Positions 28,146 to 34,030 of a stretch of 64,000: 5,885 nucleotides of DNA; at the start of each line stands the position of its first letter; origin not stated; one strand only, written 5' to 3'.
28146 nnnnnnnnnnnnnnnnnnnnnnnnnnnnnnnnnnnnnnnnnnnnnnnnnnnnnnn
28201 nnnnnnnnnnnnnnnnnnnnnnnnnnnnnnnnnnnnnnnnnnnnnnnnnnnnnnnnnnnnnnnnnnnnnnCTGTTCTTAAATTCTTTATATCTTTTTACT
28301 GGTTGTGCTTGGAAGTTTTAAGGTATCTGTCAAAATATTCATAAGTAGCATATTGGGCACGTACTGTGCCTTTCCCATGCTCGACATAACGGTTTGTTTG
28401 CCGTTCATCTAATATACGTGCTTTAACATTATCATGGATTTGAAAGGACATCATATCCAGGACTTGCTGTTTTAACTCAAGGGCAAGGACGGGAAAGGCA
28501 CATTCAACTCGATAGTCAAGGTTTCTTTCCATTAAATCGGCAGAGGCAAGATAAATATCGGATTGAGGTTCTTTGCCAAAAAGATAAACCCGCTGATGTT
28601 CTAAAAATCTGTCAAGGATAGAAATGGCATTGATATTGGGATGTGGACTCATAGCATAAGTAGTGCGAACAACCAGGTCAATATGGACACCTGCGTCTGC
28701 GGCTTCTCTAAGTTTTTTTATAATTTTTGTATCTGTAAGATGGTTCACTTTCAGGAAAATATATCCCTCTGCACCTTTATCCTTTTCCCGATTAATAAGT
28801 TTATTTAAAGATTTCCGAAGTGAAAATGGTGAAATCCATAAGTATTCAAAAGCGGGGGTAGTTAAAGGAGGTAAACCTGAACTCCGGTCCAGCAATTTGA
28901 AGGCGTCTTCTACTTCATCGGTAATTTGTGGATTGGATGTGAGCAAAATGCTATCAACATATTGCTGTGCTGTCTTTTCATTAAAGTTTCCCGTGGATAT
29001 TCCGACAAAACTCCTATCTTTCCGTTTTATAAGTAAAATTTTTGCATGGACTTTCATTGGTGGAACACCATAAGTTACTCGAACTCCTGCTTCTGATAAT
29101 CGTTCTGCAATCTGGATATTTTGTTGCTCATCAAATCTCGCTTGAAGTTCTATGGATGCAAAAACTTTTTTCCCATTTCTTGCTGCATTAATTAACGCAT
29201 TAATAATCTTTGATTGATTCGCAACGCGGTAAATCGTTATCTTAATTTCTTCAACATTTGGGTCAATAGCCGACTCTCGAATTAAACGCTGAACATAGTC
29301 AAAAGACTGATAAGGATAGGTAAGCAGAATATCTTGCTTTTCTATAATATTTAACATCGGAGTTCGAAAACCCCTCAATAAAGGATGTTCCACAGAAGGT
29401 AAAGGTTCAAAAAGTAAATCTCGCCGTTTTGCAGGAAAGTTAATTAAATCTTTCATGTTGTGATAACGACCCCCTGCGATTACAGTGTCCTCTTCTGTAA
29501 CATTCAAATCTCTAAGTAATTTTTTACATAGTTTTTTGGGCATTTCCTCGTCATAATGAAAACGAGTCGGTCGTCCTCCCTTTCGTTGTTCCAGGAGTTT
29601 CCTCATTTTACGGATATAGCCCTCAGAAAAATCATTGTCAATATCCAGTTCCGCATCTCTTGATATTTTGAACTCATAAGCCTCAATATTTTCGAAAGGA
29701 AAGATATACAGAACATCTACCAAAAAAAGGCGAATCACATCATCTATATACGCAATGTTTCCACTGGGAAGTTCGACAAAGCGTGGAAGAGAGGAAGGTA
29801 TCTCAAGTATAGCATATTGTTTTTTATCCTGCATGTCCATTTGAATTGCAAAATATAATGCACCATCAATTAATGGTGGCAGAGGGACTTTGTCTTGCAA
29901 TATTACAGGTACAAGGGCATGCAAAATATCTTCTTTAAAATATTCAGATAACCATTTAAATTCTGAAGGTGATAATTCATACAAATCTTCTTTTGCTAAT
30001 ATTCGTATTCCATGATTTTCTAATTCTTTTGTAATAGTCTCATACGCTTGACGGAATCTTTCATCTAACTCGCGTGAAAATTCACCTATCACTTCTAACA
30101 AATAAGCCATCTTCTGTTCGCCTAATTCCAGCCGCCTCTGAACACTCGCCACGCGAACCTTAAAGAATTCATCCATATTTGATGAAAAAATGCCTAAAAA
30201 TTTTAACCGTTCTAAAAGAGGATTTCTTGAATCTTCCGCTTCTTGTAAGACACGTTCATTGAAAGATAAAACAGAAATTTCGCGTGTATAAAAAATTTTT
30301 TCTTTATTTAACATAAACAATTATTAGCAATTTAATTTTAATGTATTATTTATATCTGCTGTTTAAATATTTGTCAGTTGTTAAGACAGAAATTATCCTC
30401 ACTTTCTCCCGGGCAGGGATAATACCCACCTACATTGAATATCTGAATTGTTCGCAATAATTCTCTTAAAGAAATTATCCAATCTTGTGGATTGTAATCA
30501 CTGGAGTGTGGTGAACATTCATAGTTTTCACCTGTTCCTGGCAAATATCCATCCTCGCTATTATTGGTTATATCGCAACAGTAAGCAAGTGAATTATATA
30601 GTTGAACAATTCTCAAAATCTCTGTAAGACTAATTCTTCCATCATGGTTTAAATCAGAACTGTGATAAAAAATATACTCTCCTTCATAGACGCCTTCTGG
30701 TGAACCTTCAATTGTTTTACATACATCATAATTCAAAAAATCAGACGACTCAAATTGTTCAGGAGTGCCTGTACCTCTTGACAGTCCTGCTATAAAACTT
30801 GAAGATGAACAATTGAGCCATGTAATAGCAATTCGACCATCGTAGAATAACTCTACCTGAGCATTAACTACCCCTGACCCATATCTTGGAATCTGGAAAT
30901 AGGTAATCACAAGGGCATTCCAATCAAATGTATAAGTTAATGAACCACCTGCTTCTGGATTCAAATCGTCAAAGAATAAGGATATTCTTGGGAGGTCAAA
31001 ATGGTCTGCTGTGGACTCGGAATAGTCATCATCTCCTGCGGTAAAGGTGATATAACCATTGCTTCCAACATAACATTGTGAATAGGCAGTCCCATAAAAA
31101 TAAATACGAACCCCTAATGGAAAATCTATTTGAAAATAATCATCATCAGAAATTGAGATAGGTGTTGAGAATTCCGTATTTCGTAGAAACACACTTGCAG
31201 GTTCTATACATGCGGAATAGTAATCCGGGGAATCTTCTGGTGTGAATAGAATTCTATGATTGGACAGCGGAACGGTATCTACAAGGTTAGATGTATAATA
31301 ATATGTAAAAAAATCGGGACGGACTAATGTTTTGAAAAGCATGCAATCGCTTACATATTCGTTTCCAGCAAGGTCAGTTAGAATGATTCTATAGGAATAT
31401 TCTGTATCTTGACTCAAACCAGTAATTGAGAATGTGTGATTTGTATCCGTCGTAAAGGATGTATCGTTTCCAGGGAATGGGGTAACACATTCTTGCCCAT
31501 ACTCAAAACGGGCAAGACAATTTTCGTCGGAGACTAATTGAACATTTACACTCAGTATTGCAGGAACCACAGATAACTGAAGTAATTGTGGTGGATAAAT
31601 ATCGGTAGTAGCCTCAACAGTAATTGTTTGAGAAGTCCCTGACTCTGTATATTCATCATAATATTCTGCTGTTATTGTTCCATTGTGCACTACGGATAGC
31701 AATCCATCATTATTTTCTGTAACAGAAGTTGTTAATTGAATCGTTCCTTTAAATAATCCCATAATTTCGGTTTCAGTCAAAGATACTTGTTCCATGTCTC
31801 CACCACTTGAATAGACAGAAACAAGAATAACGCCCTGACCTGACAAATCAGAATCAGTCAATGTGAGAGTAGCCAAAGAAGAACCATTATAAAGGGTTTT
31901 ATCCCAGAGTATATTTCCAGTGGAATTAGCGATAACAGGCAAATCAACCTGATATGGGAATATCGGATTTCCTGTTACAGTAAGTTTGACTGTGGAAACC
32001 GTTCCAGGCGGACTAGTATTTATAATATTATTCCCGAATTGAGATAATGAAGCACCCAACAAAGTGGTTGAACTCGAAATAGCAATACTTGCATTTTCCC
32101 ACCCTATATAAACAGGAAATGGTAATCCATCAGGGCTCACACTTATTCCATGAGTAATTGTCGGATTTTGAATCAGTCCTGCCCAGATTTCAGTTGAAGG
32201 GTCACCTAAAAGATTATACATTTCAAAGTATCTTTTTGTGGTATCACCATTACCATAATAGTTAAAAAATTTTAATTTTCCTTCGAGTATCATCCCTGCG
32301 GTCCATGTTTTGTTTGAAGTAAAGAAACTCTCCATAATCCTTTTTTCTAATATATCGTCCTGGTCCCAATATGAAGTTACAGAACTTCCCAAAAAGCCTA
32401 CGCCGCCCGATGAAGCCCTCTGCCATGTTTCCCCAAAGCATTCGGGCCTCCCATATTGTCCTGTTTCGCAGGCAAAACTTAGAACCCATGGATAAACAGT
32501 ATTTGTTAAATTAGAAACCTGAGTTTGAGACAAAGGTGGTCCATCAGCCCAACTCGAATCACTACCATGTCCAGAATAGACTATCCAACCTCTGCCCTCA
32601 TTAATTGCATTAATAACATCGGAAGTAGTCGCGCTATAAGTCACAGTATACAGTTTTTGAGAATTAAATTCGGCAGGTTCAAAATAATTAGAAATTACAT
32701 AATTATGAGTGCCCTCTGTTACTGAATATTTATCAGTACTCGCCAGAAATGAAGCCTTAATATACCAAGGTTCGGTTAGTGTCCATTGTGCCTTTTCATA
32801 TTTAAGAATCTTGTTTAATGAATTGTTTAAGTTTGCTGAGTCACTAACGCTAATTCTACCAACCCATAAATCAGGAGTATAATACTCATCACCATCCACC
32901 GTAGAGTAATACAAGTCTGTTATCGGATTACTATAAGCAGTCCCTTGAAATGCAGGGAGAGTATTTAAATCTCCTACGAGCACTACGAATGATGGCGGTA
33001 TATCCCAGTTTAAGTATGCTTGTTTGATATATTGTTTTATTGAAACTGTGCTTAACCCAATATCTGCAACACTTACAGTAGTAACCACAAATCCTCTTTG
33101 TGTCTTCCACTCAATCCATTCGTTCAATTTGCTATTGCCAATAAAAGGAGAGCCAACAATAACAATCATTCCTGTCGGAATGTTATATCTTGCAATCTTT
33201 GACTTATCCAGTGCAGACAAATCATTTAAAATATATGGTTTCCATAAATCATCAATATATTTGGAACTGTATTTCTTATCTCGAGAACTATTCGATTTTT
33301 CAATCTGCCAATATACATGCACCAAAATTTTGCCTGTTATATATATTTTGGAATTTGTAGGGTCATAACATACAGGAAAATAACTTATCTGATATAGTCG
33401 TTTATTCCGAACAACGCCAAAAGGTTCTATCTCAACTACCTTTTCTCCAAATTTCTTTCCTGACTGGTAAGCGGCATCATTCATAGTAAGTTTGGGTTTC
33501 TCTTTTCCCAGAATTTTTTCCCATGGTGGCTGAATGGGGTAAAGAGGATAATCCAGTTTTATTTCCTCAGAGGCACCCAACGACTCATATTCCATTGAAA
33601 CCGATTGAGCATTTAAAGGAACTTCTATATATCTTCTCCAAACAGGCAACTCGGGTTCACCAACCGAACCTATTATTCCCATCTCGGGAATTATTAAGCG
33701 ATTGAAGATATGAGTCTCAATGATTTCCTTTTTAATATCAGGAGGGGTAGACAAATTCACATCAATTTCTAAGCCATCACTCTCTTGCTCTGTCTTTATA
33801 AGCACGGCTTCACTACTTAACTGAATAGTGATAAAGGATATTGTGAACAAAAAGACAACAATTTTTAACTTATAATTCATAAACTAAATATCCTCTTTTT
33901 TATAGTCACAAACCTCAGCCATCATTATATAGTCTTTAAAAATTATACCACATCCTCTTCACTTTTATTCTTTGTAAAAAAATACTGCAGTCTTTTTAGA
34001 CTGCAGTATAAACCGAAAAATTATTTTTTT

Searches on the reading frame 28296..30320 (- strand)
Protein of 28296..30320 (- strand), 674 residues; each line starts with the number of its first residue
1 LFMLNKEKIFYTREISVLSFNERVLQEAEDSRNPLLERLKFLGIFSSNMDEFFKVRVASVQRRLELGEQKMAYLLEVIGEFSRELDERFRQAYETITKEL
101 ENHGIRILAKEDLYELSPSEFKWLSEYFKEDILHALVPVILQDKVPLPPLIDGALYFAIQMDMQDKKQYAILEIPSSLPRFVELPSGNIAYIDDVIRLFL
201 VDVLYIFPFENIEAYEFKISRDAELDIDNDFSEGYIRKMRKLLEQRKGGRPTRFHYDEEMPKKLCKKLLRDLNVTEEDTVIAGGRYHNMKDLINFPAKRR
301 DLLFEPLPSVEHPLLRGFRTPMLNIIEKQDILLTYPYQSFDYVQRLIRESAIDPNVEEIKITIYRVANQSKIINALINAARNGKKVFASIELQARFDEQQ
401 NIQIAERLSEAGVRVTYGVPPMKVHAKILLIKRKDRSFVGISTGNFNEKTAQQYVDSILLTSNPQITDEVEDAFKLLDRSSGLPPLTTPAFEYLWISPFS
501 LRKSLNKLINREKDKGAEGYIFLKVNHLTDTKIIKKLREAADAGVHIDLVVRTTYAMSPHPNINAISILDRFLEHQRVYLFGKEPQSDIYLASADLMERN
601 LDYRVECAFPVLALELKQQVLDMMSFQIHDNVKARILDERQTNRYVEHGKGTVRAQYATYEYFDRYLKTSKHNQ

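Call 55: search_protein_families(library=pfam, proteins=[window:28296-30320:-], max_evalue=0.000001)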
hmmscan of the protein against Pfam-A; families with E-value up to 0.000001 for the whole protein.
window:28296-30320:- (674 aa): 5 families
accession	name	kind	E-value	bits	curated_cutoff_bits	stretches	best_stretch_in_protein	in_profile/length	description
PF17941.7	PP_kinase_C_1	-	4.4e-64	215.5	25.7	1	322-480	2-164/167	Polyphosphate kinase C-terminal domain 1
PF13090.12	PP_kinase_C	-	1.8e-50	171.2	25.8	1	494-656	1-172/172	Polyphosphate kinase C-terminal domain 2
PF02503.22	PP_kinase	-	8.2e-44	149.9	31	1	122-295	4-183/183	Polyphosphate kinase middle domain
PF13089.11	PP_kinase_N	-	2e-29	102.5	23.8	1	10-107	1-106/107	Polyphosphate kinase N-terminal domain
PF13091.12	PLDc_2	-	5.7e-14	52.5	27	1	357-475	10-129/132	PLD-like domain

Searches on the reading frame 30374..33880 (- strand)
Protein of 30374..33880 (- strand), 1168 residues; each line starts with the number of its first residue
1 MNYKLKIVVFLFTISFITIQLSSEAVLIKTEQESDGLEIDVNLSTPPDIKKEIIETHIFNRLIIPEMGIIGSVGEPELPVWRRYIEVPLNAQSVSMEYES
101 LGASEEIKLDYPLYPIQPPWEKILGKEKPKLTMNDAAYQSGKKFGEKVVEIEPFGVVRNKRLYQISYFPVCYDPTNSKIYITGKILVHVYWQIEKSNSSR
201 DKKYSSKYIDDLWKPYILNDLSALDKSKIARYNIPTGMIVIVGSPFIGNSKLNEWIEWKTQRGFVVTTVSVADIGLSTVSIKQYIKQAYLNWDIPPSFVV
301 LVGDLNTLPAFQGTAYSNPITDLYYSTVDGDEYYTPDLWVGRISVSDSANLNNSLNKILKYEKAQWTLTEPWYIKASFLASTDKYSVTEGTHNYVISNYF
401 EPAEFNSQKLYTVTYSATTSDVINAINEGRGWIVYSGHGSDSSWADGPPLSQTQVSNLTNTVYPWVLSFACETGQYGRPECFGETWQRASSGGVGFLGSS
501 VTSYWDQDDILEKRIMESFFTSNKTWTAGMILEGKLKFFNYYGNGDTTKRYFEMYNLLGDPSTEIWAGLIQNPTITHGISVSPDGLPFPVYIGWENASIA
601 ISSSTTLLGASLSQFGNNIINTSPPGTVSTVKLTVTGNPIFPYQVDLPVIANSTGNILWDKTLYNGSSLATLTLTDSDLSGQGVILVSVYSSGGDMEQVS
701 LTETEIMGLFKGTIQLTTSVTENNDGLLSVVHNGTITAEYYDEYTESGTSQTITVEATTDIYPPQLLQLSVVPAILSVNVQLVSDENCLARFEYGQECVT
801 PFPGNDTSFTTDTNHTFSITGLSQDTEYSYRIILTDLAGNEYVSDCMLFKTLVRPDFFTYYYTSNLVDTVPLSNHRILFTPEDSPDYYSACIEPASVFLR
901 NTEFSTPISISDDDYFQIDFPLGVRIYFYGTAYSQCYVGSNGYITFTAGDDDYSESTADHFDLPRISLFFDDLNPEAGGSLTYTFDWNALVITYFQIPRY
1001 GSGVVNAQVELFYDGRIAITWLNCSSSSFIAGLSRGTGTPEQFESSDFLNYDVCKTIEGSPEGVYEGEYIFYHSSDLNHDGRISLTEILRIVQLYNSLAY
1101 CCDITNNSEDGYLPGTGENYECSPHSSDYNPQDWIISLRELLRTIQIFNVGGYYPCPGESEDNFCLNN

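Call 55: search_protein_families(library=pfam, proteins=[window:30374-33880:-], max_evalue=0.000001)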
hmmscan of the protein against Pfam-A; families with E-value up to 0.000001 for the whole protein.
window:30374-33880:- (1168 aa): 2 families
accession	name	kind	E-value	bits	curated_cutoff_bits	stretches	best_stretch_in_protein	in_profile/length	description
PF01364.23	Peptidase_C25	-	2.7e-60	205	23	1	238-564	1-373/374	Peptidase family C25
PF08126.16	Propeptide_C25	-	1.6e-11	44.1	22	1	55-202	39-183/205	Propeptide_C25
